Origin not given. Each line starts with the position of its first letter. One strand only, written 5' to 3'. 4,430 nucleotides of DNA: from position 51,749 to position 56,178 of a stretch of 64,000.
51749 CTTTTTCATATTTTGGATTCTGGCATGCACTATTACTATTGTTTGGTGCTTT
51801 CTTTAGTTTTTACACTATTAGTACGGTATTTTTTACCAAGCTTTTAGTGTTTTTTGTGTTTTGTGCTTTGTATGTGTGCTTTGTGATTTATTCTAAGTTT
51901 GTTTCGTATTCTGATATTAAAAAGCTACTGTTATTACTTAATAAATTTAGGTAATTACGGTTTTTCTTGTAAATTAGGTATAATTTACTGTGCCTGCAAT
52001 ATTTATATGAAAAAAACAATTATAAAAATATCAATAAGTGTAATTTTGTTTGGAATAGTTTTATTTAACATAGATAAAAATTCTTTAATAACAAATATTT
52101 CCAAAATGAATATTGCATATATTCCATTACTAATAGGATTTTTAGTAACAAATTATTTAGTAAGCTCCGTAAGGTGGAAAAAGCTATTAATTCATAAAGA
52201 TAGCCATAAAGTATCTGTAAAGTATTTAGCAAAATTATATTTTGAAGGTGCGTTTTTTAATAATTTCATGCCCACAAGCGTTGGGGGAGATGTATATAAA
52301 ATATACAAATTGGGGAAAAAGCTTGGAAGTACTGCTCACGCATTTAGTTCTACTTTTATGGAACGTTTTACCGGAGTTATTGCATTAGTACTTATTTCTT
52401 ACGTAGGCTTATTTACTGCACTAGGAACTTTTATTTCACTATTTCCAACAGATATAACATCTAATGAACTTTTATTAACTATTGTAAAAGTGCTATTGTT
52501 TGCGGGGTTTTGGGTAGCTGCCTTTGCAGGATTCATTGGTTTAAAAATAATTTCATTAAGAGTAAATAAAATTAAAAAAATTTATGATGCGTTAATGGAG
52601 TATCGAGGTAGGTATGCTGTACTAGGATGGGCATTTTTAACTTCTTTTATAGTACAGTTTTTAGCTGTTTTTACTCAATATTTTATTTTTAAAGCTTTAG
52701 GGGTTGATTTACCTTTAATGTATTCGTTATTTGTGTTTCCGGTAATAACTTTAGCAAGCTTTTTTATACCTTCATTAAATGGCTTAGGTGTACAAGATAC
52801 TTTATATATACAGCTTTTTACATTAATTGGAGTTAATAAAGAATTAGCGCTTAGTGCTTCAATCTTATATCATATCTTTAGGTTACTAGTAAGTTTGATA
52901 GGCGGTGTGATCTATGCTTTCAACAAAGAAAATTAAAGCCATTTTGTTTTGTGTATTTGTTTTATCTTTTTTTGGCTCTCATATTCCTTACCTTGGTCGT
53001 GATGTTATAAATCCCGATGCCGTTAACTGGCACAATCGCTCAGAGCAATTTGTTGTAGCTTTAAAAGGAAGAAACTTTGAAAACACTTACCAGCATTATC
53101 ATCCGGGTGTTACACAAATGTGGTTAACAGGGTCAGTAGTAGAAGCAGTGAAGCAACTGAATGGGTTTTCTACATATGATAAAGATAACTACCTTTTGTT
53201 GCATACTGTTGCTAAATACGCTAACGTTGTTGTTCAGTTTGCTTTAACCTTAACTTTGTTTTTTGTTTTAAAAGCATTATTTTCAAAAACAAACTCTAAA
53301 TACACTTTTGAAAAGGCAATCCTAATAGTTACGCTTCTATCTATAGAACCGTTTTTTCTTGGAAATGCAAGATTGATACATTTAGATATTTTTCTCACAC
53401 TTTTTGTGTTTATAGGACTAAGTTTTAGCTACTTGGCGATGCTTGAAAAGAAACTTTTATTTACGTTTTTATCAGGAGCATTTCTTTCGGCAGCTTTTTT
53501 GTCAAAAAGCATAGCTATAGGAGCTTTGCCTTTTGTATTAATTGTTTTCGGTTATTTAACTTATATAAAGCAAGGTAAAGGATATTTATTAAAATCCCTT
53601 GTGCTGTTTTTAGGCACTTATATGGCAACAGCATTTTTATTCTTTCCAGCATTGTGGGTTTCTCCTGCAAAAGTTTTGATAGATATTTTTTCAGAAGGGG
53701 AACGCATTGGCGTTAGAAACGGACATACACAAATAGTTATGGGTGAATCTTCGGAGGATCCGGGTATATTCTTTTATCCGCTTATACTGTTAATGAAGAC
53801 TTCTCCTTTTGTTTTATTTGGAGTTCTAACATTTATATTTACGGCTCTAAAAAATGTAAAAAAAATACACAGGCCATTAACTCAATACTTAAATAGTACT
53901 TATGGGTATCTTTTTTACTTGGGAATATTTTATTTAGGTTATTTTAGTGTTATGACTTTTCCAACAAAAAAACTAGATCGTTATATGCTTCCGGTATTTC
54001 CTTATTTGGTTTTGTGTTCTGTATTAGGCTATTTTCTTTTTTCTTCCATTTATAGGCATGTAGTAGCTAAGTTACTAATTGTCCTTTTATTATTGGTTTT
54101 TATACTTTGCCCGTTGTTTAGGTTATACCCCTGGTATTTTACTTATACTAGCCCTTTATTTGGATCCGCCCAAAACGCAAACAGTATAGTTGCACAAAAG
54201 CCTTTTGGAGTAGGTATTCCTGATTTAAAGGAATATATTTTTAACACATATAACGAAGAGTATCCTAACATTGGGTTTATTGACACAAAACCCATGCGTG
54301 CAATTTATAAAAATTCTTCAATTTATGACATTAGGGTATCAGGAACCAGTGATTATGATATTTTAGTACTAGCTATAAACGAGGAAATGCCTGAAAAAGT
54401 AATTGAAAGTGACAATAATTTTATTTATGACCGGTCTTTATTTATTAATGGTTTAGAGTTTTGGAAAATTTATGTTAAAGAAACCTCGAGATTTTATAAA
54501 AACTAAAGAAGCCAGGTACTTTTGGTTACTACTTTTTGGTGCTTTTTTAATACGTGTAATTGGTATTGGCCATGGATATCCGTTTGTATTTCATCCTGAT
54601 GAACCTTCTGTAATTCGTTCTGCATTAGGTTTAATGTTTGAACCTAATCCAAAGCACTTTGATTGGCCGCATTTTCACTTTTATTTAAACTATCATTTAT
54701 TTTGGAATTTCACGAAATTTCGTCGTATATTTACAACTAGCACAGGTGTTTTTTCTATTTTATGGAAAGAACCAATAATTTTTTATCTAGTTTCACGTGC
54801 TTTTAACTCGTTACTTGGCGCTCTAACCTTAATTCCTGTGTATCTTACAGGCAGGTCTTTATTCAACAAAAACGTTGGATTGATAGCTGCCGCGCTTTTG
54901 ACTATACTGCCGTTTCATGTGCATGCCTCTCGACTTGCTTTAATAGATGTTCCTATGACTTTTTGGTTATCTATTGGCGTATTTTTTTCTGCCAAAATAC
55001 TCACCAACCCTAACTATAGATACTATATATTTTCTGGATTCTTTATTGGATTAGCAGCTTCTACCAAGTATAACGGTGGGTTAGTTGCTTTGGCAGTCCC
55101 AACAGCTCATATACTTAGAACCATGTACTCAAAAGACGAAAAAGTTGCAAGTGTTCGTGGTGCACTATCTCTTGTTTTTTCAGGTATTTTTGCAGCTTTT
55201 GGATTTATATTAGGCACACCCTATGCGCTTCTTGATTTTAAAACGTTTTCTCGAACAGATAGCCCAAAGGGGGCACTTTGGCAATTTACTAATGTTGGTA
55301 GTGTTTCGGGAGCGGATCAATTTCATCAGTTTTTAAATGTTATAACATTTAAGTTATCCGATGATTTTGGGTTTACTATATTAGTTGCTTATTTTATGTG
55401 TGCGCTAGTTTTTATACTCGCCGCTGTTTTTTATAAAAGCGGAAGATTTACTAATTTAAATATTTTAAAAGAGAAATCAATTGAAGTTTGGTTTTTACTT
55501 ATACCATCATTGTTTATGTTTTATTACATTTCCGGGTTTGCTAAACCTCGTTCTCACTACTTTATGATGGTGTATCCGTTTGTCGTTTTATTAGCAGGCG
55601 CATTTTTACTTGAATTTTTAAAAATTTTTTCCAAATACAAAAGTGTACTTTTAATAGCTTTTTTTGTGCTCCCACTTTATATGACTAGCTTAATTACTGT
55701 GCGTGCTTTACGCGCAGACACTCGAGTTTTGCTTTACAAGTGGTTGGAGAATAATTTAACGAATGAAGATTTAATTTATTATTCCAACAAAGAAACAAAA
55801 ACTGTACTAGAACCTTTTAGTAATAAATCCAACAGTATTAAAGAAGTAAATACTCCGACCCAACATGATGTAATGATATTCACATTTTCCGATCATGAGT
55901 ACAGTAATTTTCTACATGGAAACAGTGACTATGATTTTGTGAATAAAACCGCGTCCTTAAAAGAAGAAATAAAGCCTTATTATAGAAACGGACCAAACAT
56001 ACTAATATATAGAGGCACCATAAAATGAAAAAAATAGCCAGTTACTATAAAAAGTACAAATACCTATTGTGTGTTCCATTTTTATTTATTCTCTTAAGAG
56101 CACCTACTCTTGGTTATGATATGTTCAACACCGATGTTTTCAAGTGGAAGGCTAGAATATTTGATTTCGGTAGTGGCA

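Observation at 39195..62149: About 23-kb extracytoplasmic glycosylation cluster built around lipid-linked monosaccharide donors and five GT-C transferases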

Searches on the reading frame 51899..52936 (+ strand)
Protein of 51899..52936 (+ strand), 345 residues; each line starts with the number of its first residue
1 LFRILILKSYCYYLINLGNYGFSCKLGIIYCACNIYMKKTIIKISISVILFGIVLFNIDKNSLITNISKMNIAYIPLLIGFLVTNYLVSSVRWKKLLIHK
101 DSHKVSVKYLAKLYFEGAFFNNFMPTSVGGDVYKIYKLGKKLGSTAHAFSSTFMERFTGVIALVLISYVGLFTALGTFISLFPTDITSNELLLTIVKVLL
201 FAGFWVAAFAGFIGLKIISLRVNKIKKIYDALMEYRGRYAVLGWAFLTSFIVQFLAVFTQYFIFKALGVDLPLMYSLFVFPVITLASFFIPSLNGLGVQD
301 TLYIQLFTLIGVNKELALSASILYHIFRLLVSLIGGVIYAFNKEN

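Call 4: search_protein_families(library=pfam, proteins=[window:51899-52936:+], max_evalue=0.01)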
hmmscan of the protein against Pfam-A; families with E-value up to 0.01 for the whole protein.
window:51899-52936:+ (345 aa): 1 family
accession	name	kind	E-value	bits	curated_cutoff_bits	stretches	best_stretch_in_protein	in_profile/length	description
PF03706.18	LPG_synthase_TM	-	5.4e-44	151.3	33.4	1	41-335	2-302/302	Lysylphosphatidylglycerol synthase TM region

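Call 13: search_protein_families(library=ncbifam, proteins=[window:51899-52936:+], max_evalue=0.001)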
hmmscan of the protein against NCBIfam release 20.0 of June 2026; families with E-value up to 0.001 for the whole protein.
window:51899-52936:+ (345 aa): 2 families
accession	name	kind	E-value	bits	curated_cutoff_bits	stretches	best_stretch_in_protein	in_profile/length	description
TIGR00374.1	TIGR00374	subfamily_domain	1.7e-20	73.7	43.2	1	46-339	3-309/323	flippase-like domain-containing protein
TIGR03476.1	HpnL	subfamily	4.2e-08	32.8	195.65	1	42-330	7-305/318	putative membrane protein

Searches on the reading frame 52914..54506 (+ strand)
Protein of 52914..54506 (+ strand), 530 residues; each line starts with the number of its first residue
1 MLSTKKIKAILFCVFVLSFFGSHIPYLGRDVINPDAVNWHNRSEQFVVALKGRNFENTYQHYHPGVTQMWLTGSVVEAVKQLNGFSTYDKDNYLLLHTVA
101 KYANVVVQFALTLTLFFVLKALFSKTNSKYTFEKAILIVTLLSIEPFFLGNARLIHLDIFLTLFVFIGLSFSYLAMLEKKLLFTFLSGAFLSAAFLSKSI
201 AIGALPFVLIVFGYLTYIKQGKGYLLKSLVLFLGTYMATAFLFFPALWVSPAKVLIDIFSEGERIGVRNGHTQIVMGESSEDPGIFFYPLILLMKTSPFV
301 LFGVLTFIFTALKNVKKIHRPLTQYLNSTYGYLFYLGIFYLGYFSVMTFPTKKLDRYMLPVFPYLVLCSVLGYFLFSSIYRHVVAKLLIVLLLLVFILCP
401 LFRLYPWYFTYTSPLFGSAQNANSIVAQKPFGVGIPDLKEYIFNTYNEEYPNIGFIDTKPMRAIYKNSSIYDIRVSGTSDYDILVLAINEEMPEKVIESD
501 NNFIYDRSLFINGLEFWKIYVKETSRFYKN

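Call 4: search_protein_families(library=pfam, proteins=[window:52914-54506:+], max_evalue=0.01)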
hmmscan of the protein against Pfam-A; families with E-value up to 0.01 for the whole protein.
window:52914-54506:+ (530 aa): 0 families

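Call 13: search_protein_families(library=ncbifam, proteins=[window:52914-54506:+], max_evalue=0.001)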
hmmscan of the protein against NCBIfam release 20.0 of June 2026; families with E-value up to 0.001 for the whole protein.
window:52914-54506:+ (530 aa): 0 families

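Call 16: search_solved_structures(query=window:52914-54506:+, max_evalue=1)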
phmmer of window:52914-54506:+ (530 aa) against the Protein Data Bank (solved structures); distinct sequences matched with E-value up to 1: 1.
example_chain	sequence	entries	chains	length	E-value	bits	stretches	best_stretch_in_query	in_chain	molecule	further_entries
6ofr_A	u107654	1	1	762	0.17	13.8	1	22-100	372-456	TonB-dependent outer membrane receptor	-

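Call 19: find_encoding_contigs(protein=window:52914-54506:+, flank=10000, max_places=6)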
Protein window:52914-54506:+ (530 aa): 2 contigs read that carry it; 1 place shown.
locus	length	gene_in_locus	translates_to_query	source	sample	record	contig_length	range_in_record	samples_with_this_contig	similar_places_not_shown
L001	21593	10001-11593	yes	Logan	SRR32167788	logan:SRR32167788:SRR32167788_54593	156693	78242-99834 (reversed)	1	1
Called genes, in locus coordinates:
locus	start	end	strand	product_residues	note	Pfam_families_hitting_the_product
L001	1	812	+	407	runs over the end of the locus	PF13439:Glyco_transf_4 (faint), PF13579:Glyco_trans_4_4 (faint), PF00534:Glycos_transf_1, PF13692:Glyco_trans_1_4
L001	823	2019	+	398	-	PF13439:Glyco_transf_4, PF13524:Glyco_trans_1_2 (faint), PF20706:GT4-conflict, PF00534:Glycos_transf_1, PF13692:Glyco_trans_1_4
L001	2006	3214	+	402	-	PF13439:Glyco_transf_4, PF13579:Glyco_trans_4_4, PF00534:Glycos_transf_1, PF13692:Glyco_trans_1_4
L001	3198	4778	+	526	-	-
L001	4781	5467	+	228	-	PF00535:Glycos_transf_2, PF10111:Glyco_tranf_2_2 (weak), PF13641:Glyco_tranf_2_3 (weak)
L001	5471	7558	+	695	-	PF09852:DUF2079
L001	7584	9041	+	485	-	PF01943:Polysacc_synt, PF13440:Polysacc_synt_3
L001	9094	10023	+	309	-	PF03706:LPG_synthase_TM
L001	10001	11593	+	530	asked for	-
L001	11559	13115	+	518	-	PF02366:PMT, PF13231:PMT_2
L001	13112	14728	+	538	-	PF02366:PMT, PF13231:PMT_2 (weak)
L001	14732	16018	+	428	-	PF01943:Polysacc_synt, PF13440:Polysacc_synt_3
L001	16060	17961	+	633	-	PF00535:Glycos_transf_2, PF13641:Glyco_tranf_2_3 (faint), PF00535:Glycos_transf_2, PF10111:Glyco_tranf_2_2 (weak), PF13632:Glyco_trans_2_3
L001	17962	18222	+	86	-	PF06902:Fer4_19 (weak), PF13459:Fer4_15, PF13370:Fer4_13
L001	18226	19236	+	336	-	-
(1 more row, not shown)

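Call 72: search_protein_families(library=pfam, proteins=[window:52914-54506:+], max_evalue=10)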
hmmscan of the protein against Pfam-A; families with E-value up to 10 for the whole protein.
window:52914-54506:+ (530 aa): 1 family
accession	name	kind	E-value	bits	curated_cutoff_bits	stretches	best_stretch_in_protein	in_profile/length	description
PF13231.12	PMT_2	-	0.012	16.3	26.1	1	121-248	38-159/160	Dolichyl-phosphate-mannose-protein mannosyltransferase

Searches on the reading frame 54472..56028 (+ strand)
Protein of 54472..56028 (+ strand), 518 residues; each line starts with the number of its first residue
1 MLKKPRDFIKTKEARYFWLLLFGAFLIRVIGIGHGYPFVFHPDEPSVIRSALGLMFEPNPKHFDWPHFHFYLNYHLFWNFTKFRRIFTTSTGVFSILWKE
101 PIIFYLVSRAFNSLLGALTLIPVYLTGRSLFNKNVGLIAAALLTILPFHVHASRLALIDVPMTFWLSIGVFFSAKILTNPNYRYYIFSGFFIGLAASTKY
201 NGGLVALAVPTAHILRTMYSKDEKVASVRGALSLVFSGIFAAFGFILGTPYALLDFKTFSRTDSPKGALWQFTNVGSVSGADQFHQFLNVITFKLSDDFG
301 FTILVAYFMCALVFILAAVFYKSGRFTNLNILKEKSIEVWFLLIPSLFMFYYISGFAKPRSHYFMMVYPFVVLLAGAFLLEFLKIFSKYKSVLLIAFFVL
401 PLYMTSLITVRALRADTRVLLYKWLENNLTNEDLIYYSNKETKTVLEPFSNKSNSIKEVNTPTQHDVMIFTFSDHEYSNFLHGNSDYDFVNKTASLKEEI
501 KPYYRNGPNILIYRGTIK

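Call 4: search_protein_families(library=pfam, proteins=[window:54472-56028:+], max_evalue=0.01)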
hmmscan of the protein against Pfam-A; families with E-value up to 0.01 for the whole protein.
window:54472-56028:+ (518 aa): 3 families
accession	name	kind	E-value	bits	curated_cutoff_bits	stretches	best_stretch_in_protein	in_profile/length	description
PF02366.24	PMT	-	4e-15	56.5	22.7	1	105-229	82-212/245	Dolichyl-phosphate-mannose-protein mannosyltransferase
PF13231.12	PMT_2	-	7.6e-15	55.9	26.1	1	109-211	25-127/160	Dolichyl-phosphate-mannose-protein mannosyltransferase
PF02516.20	STT3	-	0.00096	19.2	24.5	1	111-400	101-390/405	Oligosaccharyl transferase STT3, N-terminal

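Call 13: search_protein_families(library=ncbifam, proteins=[window:54472-56028:+], max_evalue=0.001)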
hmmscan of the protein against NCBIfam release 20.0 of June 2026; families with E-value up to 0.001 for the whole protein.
window:54472-56028:+ (518 aa): 1 family
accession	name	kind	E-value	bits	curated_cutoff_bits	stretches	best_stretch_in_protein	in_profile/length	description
TIGR04154.1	archaeo_STT3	subfamily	6.2e-07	28.2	450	1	106-155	96-146/831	oligosaccharyl transferase, archaeosortase A system-associated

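Call 54: search_solved_structures(query=window:54472-56028:+, max_evalue=1)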
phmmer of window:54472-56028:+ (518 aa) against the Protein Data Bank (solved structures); distinct sequences matched with E-value up to 1: 0.
